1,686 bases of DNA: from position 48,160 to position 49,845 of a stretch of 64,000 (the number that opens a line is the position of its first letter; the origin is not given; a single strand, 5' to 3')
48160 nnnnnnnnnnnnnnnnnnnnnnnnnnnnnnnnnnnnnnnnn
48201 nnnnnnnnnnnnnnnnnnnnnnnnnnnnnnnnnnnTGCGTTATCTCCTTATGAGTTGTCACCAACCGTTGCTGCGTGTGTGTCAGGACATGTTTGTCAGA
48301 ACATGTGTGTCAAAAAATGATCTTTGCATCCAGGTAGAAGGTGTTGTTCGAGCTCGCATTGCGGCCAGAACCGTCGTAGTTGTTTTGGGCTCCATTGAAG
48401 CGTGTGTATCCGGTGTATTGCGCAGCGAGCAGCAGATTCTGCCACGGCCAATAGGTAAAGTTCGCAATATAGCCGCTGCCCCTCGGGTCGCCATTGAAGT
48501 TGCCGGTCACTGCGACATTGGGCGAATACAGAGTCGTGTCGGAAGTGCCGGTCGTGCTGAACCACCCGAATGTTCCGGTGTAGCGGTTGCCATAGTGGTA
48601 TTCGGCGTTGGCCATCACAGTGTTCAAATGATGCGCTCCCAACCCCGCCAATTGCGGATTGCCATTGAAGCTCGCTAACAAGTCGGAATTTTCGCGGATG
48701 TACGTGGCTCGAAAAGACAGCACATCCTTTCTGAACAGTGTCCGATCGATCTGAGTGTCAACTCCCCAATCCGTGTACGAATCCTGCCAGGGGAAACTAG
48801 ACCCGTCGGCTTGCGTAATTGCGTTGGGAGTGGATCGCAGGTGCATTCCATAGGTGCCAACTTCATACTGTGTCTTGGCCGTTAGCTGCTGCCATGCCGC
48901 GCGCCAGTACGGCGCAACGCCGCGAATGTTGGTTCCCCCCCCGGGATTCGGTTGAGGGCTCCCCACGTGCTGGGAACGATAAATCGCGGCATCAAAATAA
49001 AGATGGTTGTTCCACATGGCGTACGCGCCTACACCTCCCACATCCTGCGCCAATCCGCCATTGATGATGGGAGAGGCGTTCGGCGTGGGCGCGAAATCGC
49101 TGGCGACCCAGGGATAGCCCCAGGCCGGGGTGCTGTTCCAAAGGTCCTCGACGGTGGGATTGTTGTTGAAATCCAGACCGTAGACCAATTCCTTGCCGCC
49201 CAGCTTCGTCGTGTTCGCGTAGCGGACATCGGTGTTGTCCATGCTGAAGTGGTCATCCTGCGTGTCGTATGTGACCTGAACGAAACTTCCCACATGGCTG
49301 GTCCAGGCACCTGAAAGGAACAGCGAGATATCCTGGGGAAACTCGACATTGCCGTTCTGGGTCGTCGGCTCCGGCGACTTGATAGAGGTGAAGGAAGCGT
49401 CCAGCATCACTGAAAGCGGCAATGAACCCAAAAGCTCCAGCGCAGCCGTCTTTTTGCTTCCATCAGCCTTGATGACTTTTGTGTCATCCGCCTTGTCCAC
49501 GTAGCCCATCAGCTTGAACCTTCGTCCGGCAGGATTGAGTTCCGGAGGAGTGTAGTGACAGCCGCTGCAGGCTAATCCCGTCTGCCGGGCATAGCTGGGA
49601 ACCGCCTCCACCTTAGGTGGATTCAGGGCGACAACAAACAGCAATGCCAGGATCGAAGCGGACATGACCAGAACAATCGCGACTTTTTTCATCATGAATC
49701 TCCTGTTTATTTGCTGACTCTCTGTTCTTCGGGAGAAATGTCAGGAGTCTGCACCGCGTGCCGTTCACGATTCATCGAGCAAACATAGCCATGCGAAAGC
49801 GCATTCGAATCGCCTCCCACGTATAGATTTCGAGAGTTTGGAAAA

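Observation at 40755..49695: Eight-gene operon joins a Cyc2-like cytochrome-porin and a cupredoxin to a Rieske/cytochrome b complex carrying its own NAD(P)H-type Fe-S flavoprotein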

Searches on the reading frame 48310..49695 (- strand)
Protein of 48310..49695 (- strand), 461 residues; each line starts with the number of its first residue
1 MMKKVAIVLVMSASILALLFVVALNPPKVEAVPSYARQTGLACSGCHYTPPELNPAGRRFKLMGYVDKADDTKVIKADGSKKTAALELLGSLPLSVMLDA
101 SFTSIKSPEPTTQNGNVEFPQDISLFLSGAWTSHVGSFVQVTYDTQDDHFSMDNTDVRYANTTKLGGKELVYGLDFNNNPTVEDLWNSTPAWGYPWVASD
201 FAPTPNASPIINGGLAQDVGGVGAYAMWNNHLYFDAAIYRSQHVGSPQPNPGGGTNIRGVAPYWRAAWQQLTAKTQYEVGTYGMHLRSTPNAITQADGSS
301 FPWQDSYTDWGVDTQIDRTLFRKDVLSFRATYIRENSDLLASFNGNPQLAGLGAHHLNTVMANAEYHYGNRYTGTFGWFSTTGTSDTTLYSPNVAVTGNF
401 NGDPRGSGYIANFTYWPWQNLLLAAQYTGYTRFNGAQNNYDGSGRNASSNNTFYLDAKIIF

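Call 3: search_protein_families(library=pfam, proteins=[window:48310-49695:-], max_evalue=0.01)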
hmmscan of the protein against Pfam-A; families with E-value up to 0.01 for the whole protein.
window:48310-49695:- (461 aa): 0 families

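Call 7: search_protein_families(library=ncbifam, proteins=[window:48310-49695:-], max_evalue=0.01)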
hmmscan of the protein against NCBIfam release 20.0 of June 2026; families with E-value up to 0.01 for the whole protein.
window:48310-49695:- (461 aa): 0 families

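Call 8: find_homologous_proteins(query=window:48310-49695:-)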
Query window:48310-49695:- (461 aa): 6096 proteins with E <= 0.001 among 8000 candidates; the best 120 are listed.
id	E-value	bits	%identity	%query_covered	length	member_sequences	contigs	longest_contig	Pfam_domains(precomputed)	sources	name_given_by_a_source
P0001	0.0e+0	1040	97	100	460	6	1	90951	-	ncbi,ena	-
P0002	0.0e+0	1021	95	100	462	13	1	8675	-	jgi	-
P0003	0.0e+0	1015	94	100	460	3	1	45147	-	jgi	jgi:hypothetical protein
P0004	3.4e-294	994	92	100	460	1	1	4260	-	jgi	jgi:hypothetical protein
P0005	3.6e-294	994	92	100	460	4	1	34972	-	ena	-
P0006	5.0e-291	983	92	100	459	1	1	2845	-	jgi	jgi:hypothetical protein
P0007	3.6e-290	981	92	100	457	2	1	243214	-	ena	-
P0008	2.7e-284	961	88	100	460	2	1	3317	-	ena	-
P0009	3.5e-283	958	90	100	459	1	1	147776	-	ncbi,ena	-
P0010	1.9e-282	955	87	100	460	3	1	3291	-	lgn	-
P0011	1.7e-275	932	86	100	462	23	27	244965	-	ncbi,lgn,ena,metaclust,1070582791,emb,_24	metaclust:\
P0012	1.6e-273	926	87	95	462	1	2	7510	-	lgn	-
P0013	2.1e-272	922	85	100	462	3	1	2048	-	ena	-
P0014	3.0e-271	918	84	100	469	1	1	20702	-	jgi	jgi:hypothetical protein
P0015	5.4e-269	911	85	100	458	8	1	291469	-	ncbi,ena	-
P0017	4.4e-267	905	85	100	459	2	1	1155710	-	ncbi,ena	-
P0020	1.8e-264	896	83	100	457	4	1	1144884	-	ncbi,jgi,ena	jgi:hypothetical protein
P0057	1.2e-247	840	77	100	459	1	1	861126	-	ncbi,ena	-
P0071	6.5e-246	835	78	100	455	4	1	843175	-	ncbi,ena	-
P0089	3.1e-243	826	76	100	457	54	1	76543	-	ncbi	-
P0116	5.1e-239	812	75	100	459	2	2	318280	-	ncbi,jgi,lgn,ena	-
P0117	1.3e-238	811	77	100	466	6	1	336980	-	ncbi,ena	-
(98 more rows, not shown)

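Call 22: search_protein_representatives(protein=window:48310-49695:-)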
Query: 461 residues. Proteins with E-value up to 0.001 (for the whole library): 2479; up to 1e-10: 1080; up to 1e-30: 410. The best 150 are listed.
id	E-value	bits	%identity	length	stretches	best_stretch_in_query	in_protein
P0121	4.3e-160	550.1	61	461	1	19-461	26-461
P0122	1.9e-126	439.1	77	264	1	2-244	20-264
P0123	7.0e-104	364.7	62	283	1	11-272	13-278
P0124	3.3e-103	362.5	47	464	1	15-455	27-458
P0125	4.3e-103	362.1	46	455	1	18-461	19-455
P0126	3.9e-101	355.7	45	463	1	17-459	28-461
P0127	4.7e-101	355.4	76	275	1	75-283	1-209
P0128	1.8e-94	333.7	46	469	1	17-459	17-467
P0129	2.1e-94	333.5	44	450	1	20-456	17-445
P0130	4.7e-94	332.4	44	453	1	16-459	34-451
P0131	5.0e-94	332.2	44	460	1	17-455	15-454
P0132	3.8e-92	326.0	46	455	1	28-455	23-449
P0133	7.1e-92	325.2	37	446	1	15-460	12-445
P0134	7.5e-91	321.8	42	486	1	27-456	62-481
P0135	3.7e-89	316.2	42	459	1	6-454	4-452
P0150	7.0e-80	285.6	39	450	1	13-460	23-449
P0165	9.0e-74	265.5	38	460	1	13-461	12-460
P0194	1.4e-65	238.4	34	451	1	17-459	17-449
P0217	6.5e-61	223.1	36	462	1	16-460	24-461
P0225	4.8e-59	216.9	39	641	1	12-456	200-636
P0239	6.4e-57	209.9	36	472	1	15-453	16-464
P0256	2.4e-54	201.4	35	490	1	21-450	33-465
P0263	5.6e-53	196.9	36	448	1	24-460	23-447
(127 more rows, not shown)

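Call 24: list_cluster_members(proteins=[P0124, P0133, P0150, P0165, P0194, P0217, P0239, P0256, P0263, P0225])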
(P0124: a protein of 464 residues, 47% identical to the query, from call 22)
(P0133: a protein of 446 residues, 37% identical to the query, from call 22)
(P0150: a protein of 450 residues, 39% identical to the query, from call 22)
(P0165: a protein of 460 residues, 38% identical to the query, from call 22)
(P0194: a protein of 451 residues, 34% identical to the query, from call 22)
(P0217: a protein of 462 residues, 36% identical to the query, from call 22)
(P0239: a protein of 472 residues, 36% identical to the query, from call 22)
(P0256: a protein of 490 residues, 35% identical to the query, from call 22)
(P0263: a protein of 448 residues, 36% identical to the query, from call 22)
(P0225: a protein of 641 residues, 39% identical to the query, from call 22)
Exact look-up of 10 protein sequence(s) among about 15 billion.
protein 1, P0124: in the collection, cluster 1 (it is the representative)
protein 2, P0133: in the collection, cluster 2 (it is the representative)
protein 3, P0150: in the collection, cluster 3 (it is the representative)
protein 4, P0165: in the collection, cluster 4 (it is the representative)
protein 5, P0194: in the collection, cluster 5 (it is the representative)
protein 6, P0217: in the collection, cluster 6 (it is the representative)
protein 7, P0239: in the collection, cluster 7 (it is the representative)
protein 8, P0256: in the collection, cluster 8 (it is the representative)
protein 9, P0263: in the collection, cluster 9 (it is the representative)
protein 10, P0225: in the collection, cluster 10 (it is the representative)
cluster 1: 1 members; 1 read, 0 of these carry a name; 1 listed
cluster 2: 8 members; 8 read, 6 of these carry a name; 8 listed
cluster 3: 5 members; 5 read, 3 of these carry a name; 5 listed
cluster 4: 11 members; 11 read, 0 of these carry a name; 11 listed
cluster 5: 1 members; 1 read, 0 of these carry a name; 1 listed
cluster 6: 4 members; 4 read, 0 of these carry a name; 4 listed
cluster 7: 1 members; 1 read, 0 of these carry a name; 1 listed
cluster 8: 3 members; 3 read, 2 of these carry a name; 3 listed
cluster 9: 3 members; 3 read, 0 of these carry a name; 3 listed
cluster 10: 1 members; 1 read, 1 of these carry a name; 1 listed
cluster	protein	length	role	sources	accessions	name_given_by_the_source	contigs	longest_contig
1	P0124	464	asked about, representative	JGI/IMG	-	-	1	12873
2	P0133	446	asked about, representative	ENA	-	-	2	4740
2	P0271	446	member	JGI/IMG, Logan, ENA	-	hypothetical protein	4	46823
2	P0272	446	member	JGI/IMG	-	hypothetical protein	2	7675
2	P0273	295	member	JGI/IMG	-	hypothetical protein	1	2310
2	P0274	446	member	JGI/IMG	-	hypothetical protein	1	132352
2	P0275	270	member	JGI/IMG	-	hypothetical protein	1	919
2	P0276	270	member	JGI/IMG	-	hypothetical protein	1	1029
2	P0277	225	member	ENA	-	-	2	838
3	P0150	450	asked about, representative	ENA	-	-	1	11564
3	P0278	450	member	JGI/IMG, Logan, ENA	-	hypothetical protein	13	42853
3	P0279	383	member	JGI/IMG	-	hypothetical protein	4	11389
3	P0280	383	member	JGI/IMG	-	hypothetical protein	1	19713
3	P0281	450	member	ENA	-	-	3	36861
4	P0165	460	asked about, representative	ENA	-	-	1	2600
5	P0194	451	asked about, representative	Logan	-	-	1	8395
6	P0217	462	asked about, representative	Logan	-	-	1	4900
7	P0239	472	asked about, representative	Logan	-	-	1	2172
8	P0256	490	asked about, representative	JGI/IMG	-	-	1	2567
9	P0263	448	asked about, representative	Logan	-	-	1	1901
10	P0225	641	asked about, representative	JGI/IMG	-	cytochrome b561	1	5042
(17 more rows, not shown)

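Call 30: find_related_loci(query=A1, collection=genome_contigs, flank=10000)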
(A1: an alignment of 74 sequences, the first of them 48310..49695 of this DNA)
Query A1 (461 aa) in genome_contigs; peptide patterns used: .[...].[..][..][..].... (x = any residue, [..] = any of these).
600 stretches matched a pattern (row limit reached: there are more); 586 encode a relative of the query (tblastn E <= 1e-3); the best 80 are kept; 80 distinct loci.
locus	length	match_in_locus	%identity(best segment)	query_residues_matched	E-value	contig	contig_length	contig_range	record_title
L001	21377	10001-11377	90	2-461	0e+0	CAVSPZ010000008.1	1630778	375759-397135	MAG: uncultured Acidobacteriota bacterium isolate MFD03044.bin.1.24 genome assembly, contig: contig_9238, whole genome s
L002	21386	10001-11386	83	2-461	0e+0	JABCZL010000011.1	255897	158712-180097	MAG: Acidobacteria bacterium isolate Inc-BW-C-12-M_MAG51 Ga0210394_10000064, whole genome shotgun sequence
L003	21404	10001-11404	75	7-461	0e+0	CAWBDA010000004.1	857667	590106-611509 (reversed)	MAG: uncultured Acidobacteriaceae bacterium isolate MFD00731.bin.1.142 genome assembly, contig: contig_2267, whole genom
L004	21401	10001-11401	74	2-461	0e+0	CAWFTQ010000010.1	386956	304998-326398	MAG: uncultured Acidobacteriaceae bacterium isolate MFD09567.bin.1.113 genome assembly, contig: contig_35926, whole geno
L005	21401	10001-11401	73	2-461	0e+0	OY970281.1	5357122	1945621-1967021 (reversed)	MAG: uncultured Acidobacteriaceae bacterium isolate MFD00008.bin.c.2 genome assembly, chromosome: 1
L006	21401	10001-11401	74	2-461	0e+0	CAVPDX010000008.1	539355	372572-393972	MAG: uncultured Acidobacteriaceae bacterium isolate MFD00008.bin.1.228 genome assembly, contig: contig_61975, whole geno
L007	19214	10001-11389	74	1-461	0e+0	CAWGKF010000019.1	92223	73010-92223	MAG: Terriglobia bacterium isolate MFD05705.bin.1.22 genome assembly, contig: contig_42554, whole genome shotgun sequenc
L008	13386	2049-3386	74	2-461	0e+0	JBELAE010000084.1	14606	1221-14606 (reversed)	MAG: Candidatus Sulfotelmatobacter sp. isolate SPRUCE 86 SPRUCE_86_84, whole genome shotgun sequence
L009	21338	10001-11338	74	2-461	0e+0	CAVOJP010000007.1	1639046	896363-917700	MAG: uncultured Acidobacteriaceae bacterium isolate MFD00082.bin.1.143 genome assembly, contig: contig_5063, whole genom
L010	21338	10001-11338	74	2-461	0e+0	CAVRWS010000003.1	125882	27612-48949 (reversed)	MAG: uncultured Acidobacteriaceae bacterium isolate MFD05512.bin.2.91 genome assembly, contig: contig_11610, whole genom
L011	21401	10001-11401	74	2-461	0e+0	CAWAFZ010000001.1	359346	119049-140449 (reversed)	MAG: uncultured Acidobacteriaceae bacterium isolate MFD02579.bin.3.105 genome assembly, contig: contig_1083, whole genom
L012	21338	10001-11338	74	2-461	0e+0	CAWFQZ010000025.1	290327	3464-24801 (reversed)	MAG: uncultured Acidobacteriota bacterium isolate MFD00964.bin.1.254 genome assembly, contig: contig_43023, whole genome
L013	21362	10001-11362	74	2-461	0e+0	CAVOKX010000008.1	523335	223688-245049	MAG: uncultured Acidobacteriota bacterium isolate MFD00008.bin.1.215 genome assembly, contig: contig_3773, whole genome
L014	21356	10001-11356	72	2-461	0e+0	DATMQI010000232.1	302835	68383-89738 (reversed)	MAG TPA_asm: Terriglobales bacterium isolate SMAG_U12924 k141_2640582, whole genome shotgun sequence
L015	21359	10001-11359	72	1-461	0e+0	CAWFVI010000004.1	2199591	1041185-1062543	MAG: uncultured Acidobacteriota bacterium isolate MFD05377.bin.1.8 genome assembly, contig: contig_33721, whole genome s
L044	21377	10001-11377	57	8-461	3e-169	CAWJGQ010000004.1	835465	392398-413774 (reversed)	MAG: uncultured Acidobacteriota bacterium isolate MFD04463.bin.1.255 genome assembly, contig: contig_22165, whole genome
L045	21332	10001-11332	59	11-461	6e-168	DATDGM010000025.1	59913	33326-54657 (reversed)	MAG TPA_asm: Candidatus Sulfotelmatobacter sp. isolate SMAG_U252 k141_225059, whole genome shotgun sequence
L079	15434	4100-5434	49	4-461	8e-132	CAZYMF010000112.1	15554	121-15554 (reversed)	MAG TPA_asm: uncultured Candidatus Binatia bacterium isolate SRP214966_co3_99 genome assembly, contig: NODE_5650_length_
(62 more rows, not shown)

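Call 34: predict_structure(alignment_id=A1)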
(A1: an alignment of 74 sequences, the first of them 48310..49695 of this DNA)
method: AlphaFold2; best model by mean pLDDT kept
length: 461 residues; sequences in the alignment: 74
mean_pLDDT: 91.8   pTM: 0.88
mean pLDDT of the five models: 91.8, 91.0, 90.5, 90.4, 89.8
residues with pLDDT >= 90: 349; 70-90: 82; 50-70: 30; < 50: 0
segments of 3 or more residues with pLDDT < 50: none
pLDDT, mean of each block of 10 residues (from residue 1): 86 94 70 82 91 96 94 79 75 92 95 92 95 94 93 96 98 97 93 92 94 93 98 98 73 82 98 98 96 74 94 98 96 98 92 98 97 98 96 74 96 94 97 96 95 97 85
secondary structure, 60 per line:
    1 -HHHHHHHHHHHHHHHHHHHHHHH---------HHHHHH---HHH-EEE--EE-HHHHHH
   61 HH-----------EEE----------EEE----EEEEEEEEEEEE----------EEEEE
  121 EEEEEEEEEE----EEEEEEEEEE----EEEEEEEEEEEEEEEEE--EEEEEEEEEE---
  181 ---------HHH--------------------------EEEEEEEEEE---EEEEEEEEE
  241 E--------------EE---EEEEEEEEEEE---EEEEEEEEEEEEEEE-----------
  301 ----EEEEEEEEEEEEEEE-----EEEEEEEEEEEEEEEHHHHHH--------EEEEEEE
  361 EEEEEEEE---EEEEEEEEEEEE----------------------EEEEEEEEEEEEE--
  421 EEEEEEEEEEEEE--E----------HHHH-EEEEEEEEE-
elements in order: H2-24 H34-39 E47-49 H55-62 E74-76 E87-89 E94-105 E116-130 E135-144 E149-165 E168-177 E219-228 E232-241 E261-271 E275-289 E305-319 E325-339 H340-345 E354-368 E372-383 E406-418 E421-433 H447-450 E452-460

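Call 38: fold_search(model_id=the predicted structure, library=pdb)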
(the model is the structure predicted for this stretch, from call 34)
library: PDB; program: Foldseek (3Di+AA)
matches with E <= 10: 946; with E <= 0.001: 264
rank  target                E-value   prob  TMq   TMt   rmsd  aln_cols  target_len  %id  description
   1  6ehd                  6.8e-10  1.00  0.43  0.58   8.1       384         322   12  OmpT (in-vitro folded), an outer membrane protein of Vibrio cholerae (released 2018-04-25)
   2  8wv0_B                3.2e-09  1.00  0.41  0.53   9.9       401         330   12  Outer membrane porin of Burkholderia pseudomallei (BpsOmp38) (released 2024-10-30)
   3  6eus_A                3.4e-09  1.00  0.44  0.56   8.0       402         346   13  Crystal structure of the outer membrane channel DcaP of Acinetobacter baumannii (released 2018-11-14)
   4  5oyk                  4.2e-09  1.00  0.41  0.56   8.6       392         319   10  Outer-membrane expressed OmpT of Vibrio cholerae (released 2018-04-25)
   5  6ehe                  5.0e-09  1.00  0.44  0.62   7.3       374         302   10  OmpTdeltaL8 (loop L8 deletion mutant of OmpT), an outer membrane protein of Vibrio cholerae (released 2018-04-25)
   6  7eqm_A                5.2e-09  1.00  0.44  0.58   7.6       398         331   12  Apo Truncated VhChiP (Delta 1-19) (released 2022-08-10)
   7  5mdo_A                9.0e-09  1.00  0.46  0.59   7.1       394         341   11  Crystal structure of in vitro folded Chitoporin VhChip from Vibrio harveyi (crystal form I) (released 2017-12-20)
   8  8wv0_A                1.2e-08  1.00  0.40  0.52   8.1       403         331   13  Outer membrane porin of Burkholderia pseudomallei (BpsOmp38) (released 2024-10-30)
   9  4kr8_A                1.8e-08  1.00  0.42  0.54   7.9       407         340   11  Salmonella typhi OmpF complex with Daunomycin (released 2014-05-28)
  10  4d65_A                2.2e-08  1.00  0.47  0.60   6.7       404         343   12  Structure of porin Omp-Pst2 from P. stuartii; the asymmetric unit contains a dimer of trimers. (released 2016-03-09)
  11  8jto                  3.6e-08  1.00  0.40  0.50  10.7       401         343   12  Outer membrane porin of Burkholderia pseudomallei (BpsOmp38) in complex with ceftazidime (released 2024-06-26)
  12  4d64_A                4.8e-08  1.00  0.44  0.55   7.6       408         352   13  Structure of porin Omp-Pst1 from P. stuartii; the crystallographic symmetry generates a dimer of trimers. (released 2016-03-09)
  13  2o4v_A                5.9e-08  1.00  0.50  0.55   8.7       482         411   10  An arginine ladder in OprP mediates phosphate specific transfer across the outer membrane (released 2006-12-26)
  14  4rjx                  5.9e-08  1.00  0.47  0.50  10.5       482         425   10  Crystal structure of the OprO mutant protein F62Y/D114Y (released 2015-10-21)
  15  5o9c_A                5.9e-08  1.00  0.44  0.56   8.4       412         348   11  Crystal structure of Omp36 from Enterobacter aerogenes (released 2018-06-27)
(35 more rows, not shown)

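Call 44: search_protein_families(library=pfam, proteins=[L045:11459-11803:+, L045:11844-12407:+, L045:12414-13883:+, L045:8514-9767:-, L045:6808-8502:+, L044:11559-12290:+, L044:12384-14678:+, L044:15599-16264:+, L044:16341-17294:+, L044:8696-9595:+], max_evalue=0.001)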
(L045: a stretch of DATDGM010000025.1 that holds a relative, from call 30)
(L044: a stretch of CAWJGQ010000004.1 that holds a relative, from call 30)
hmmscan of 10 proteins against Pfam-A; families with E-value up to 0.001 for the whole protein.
L045:11459-11803:+ (114 aa): 2 families
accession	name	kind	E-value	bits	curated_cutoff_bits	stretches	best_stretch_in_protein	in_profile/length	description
PF13442.11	Cytochrome_CBB3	-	3.1e-14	53.5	27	1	31-107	4-68/68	Cytochrome C oxidase, cbb3-type, subunit III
PF00034.26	Cytochrom_C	-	6.9e-08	34.1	21.3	1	33-110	4-89/90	Cytochrome c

L045:11844-12407:+ (187 aa): 1 family
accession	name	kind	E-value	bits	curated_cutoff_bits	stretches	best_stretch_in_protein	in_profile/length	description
PF00355.32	Rieske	-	3.1e-11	43.5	20.3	1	91-157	17-84/88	Rieske [2Fe-2S] domain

L045:12414-13883:+ (489 aa): 5 families
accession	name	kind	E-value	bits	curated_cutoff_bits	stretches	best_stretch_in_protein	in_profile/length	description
PF00033.24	Cytochrome_B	-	7.1e-45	153.6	27.2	1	39-224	4-188/189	Cytochrome b/b6/petB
PF13631.11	Cytochrom_B_N_2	-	4.7e-39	134.5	27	1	107-276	2-168/169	Cytochrome b(N-terminal)/b6/petB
PF13442.11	Cytochrome_CBB3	-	1e-09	39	27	1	411-485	3-68/68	Cytochrome C oxidase, cbb3-type, subunit III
PF00034.26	Cytochrom_C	-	8.9e-09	37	21.3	1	411-488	1-89/90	Cytochrome c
PF00032.22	Cytochrom_B_C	-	2.3e-07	31.4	20.7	1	277-360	1-81/102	Cytochrome b(C-terminal)/b6/petD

L045:8514-9767:- (417 aa): 1 family
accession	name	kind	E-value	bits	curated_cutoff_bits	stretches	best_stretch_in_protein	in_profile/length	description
PF04551.19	GcpE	-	6.4e-115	384.2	32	1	11-396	3-342/343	GcpE protein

L045:6808-8502:+ (564 aa): 1 family
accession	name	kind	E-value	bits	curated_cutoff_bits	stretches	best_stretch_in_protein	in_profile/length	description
PF10282.15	Lactonase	-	0.00074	19.3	21.7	0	283-359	35-118/344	Lactonase, 7-bladed beta-propeller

L044:11559-12290:+ (243 aa): 4 families
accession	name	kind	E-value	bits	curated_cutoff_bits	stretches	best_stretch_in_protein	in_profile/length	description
PF13620.12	CarboxypepD_reg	-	2e-08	34.9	32.3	1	193-240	33-81/82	Carboxypeptidase regulatory-like domain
PF14686.12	fn3_3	-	1.2e-06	28.6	24.4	1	193-233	30-72/75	Polysaccharide lyase family 4, domain II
PF13715.12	CarbopepD_reg_2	-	2.2e-05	24.8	32.2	1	193-233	29-69/88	CarboxypepD_reg-like domain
PF09430.16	EMC7_beta-sandw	-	0.00089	19.9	26.6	0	189-229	20-60/122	ER membrane protein complex subunit 7, beta-sandwich domain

L044:12384-14678:+ (764 aa): 18 families
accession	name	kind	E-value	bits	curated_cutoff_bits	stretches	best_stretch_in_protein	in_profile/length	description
PF00158.32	Sigma54_activat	-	1.1e-71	240.4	20.2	1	457-623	1-167/168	Sigma-54 interaction domain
PF13426.13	PAS_9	-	1.2e-35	122.3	27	2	27-132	1-103/103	PAS domain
PF00989.32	PAS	-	2.2e-27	95.7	22.6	2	22-128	6-111/113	PAS fold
PF08448.16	PAS_4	-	2.4e-26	92.5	23.1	2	25-134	3-109/110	PAS fold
PF25601.1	AAA_lid_14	-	8.8e-24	83.6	27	1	629-697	1-69/87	AAA+ ATPase lid domain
PF14532.12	Sigma54_activ_2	-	3.6e-19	69.8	25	1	458-628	1-138/138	Sigma-54 interaction domain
PF13188.13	PAS_8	-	1.4e-13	50.7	21.8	1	21-70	5-55/65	PAS domain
PF08447.18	PAS_3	-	6.4e-12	46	25.6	1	170-254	3-88/89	PAS fold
PF13185.12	GAF_2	-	6.3e-11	43.1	28.6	1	293-422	15-136/136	GAF domain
PF24820.1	Diguanyl_cycl_sensor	-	1.7e-09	38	28.1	1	26-124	5-105/109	Diguanylate cyclase-like sensor domain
PF01590.32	GAF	-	1.7e-08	35.5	22.4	1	314-421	34-133/133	GAF domain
PF02954.25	HTH_8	-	8.3e-08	32.3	22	1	714-757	2-42/42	Bacterial regulatory protein, Fis family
PF07728.20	AAA_5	-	7.6e-07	29.7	22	1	481-599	2-123/139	AAA domain (dynein-related subfamily)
PF01078.27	Mg_chelatase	-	3.9e-06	26.8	20.3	1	455-598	3-157/207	Magnesium chelatase, subunit ChlI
PF13191.12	AAA_16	-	1.9e-05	25.7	32.6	1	458-527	3-79/167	AAA ATPase domain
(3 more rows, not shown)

L044:15599-16264:+ (221 aa): 1 family
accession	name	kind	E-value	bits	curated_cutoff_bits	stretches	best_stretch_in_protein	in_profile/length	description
PF00156.33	Pribosyltran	-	3.5e-15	56.1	26.3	1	12-178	16-140/158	Phosphoribosyl transferase domain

L044:16341-17294:+ (317 aa): 1 family
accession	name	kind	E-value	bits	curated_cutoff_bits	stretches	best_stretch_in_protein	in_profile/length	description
PF00582.32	Usp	-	3e-42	144.9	24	2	169-317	4-141/141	Universal stress protein family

L044:8696-9595:+ (299 aa): 1 family
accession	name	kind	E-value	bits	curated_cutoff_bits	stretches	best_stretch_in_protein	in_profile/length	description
PF00582.32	Usp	-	1.2e-47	162.5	24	2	13-147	3-139/141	Universal stress protein family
